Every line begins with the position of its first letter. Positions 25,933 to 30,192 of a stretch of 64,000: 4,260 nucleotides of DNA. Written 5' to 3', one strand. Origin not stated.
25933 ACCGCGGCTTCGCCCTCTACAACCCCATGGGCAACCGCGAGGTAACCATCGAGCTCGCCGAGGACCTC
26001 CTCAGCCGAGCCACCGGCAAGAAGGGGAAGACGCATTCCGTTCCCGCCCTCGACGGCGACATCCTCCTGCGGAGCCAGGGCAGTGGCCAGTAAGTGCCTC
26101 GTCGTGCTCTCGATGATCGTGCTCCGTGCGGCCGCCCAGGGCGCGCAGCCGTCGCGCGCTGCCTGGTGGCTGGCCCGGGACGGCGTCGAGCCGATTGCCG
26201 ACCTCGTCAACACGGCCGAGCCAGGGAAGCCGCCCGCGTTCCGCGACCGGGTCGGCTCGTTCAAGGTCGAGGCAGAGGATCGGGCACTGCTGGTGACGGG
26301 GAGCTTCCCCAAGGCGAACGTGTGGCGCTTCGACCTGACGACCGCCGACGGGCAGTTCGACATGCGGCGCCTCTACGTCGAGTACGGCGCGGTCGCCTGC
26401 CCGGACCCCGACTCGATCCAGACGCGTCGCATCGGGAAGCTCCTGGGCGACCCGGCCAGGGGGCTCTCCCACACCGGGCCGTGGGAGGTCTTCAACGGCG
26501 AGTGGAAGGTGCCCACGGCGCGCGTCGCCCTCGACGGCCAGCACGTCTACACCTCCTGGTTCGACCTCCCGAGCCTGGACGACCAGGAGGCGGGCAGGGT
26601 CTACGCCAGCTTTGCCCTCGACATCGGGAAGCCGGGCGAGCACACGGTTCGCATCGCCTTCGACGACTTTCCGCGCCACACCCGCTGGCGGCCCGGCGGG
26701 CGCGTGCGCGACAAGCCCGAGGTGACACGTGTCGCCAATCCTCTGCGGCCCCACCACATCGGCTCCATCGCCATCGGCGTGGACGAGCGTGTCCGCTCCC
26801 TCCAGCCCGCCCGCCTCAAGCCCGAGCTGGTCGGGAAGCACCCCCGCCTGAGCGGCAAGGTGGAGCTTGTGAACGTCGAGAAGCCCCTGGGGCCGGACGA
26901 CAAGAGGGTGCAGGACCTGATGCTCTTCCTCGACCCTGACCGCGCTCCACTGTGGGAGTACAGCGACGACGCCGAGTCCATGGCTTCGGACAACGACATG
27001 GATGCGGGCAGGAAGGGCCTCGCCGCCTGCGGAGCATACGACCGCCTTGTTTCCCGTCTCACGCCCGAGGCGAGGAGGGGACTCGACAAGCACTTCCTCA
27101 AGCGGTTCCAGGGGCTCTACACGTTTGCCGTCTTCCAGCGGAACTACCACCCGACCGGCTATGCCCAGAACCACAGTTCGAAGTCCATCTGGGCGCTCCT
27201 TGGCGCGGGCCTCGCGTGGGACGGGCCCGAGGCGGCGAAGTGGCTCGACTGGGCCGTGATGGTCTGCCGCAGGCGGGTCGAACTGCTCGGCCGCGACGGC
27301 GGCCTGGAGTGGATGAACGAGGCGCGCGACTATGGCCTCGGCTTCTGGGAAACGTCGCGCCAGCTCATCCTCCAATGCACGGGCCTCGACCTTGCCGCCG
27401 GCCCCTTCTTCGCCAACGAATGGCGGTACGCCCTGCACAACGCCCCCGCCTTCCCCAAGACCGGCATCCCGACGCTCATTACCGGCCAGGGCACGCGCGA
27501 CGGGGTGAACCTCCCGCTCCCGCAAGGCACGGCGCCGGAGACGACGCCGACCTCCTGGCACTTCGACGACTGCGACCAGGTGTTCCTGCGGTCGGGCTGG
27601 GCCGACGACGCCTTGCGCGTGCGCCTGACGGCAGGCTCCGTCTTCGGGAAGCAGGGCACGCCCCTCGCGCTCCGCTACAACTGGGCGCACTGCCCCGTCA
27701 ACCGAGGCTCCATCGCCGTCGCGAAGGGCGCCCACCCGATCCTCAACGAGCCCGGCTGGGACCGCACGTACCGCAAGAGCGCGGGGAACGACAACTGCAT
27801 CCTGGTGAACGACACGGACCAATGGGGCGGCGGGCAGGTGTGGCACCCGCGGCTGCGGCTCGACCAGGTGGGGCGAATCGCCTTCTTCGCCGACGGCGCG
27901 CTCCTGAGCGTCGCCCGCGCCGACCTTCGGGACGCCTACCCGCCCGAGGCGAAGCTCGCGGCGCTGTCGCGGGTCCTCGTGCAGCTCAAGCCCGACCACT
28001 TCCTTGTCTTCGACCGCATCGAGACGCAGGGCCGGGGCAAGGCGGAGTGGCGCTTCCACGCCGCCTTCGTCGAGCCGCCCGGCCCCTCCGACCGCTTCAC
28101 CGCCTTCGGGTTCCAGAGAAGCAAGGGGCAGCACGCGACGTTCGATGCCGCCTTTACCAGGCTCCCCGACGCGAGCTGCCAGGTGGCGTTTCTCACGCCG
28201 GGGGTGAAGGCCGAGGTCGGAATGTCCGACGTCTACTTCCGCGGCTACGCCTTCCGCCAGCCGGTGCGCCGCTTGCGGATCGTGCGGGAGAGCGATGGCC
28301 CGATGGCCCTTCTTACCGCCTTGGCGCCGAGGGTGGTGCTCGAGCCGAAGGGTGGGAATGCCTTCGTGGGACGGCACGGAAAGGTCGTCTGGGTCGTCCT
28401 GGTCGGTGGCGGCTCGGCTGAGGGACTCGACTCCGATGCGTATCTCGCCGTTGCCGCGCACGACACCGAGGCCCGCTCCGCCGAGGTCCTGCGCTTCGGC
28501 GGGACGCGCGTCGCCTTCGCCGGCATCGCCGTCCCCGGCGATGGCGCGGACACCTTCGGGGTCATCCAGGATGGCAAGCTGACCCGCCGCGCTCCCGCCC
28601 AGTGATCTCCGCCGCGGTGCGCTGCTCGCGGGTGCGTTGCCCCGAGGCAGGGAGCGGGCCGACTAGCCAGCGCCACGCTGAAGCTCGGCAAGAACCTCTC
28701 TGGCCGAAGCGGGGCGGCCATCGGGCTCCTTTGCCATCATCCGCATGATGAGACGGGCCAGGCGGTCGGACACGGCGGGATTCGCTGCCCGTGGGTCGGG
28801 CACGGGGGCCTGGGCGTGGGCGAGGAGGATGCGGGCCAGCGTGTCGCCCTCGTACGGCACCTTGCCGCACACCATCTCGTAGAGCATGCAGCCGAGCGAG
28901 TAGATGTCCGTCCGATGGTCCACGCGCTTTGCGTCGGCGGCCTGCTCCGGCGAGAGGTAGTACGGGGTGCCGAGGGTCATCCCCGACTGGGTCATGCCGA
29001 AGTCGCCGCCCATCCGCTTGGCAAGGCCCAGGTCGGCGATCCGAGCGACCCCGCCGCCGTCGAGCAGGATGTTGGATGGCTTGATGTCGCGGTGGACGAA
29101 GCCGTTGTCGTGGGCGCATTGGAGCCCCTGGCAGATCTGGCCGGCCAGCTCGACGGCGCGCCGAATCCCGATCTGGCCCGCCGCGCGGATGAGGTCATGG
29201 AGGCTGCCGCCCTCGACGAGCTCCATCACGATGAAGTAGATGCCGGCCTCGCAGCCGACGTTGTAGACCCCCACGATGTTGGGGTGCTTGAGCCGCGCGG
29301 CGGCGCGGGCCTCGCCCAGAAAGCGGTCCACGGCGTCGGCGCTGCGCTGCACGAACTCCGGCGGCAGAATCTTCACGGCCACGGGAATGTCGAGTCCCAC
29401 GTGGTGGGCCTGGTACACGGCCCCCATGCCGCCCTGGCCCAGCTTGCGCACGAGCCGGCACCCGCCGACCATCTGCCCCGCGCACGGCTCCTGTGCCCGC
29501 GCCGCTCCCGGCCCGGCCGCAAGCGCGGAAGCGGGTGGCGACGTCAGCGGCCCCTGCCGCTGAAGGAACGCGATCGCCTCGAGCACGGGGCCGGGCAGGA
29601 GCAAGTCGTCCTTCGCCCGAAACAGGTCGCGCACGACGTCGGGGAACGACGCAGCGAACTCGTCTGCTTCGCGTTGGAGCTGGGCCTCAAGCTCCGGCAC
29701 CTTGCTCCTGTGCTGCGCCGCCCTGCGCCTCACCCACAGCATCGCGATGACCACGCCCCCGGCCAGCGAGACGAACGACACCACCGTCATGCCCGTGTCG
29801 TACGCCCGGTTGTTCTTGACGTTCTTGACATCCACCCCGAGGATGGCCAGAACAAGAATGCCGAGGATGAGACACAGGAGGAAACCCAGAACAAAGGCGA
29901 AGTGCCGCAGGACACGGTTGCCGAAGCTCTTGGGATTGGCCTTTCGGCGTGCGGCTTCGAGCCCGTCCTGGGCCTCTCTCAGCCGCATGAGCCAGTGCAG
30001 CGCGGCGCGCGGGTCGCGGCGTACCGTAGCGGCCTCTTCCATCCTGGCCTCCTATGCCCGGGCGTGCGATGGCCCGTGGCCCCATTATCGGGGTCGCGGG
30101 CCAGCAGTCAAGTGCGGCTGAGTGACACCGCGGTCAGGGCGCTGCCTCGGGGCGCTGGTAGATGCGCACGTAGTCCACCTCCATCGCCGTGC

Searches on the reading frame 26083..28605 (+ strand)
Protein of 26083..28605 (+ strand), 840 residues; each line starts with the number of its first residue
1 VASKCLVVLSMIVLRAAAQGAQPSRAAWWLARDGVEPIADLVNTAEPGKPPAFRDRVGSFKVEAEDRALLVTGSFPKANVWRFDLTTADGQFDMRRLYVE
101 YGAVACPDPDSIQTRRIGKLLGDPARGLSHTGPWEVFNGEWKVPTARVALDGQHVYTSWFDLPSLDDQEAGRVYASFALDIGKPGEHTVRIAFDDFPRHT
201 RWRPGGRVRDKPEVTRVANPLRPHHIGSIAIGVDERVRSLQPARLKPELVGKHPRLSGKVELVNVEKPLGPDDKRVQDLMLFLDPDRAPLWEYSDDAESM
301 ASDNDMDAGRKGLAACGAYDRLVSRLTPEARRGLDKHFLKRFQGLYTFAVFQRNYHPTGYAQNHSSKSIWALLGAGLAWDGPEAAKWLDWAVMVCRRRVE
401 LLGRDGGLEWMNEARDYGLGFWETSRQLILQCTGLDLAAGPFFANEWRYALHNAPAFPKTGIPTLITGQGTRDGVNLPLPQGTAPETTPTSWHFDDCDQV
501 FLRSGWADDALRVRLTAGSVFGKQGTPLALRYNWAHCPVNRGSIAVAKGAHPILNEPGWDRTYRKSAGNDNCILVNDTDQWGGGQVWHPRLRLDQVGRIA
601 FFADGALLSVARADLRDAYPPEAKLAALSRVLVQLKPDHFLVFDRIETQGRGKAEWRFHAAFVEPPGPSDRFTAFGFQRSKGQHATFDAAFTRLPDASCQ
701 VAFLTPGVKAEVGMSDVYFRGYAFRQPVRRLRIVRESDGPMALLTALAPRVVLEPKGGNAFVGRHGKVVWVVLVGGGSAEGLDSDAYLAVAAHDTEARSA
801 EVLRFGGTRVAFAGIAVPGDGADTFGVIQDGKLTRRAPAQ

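Call 69: search_protein_families(library=pfam, proteins=[window:26083-28605:+], max_evalue=0.001)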
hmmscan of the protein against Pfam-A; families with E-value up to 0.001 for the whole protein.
window:26083-28605:+ (840 aa): 1 family
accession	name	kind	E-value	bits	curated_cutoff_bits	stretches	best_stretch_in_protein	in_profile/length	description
PF07940.18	Hepar_II_III_C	-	3.6e-06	27.1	24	1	540-663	52-169/237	Heparinase II/III-like, C-terminal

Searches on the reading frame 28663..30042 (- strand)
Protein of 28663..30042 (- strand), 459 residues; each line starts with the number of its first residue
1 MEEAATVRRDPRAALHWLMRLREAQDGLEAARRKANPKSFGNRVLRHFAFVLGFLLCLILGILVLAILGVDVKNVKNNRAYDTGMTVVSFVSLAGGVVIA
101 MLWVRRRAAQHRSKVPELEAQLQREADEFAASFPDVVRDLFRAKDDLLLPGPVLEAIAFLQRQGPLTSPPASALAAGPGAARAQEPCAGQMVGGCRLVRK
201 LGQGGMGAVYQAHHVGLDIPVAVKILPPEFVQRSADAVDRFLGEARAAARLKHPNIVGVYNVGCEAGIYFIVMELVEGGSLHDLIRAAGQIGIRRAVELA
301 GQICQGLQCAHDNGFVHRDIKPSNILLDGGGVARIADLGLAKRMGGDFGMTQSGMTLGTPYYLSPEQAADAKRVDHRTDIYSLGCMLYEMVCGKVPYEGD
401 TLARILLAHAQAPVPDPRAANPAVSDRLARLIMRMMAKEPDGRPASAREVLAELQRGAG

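Call 69: search_protein_families(library=pfam, proteins=[window:28663-30042:-], max_evalue=0.001)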
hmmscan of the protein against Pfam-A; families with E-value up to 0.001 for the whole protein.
window:28663-30042:- (459 aa): 4 families
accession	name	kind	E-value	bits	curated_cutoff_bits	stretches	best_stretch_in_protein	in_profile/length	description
PF00069.31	Pkinase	-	5.5e-52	177.2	31.7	1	197-451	3-258/263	Protein kinase domain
PF07714.23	PK_Tyr_Ser-Thr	-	2e-39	135.9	23.1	1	197-445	3-250/258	Protein tyrosine and serine/threonine kinase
PF01636.29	APH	-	1.4e-05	25.4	23.2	0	312-338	167-194/239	Phosphotransferase enzyme family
PF03109.22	ABC1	-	0.00019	21.1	22.9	0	270-345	144-218/244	ABC1 atypical kinase-like domain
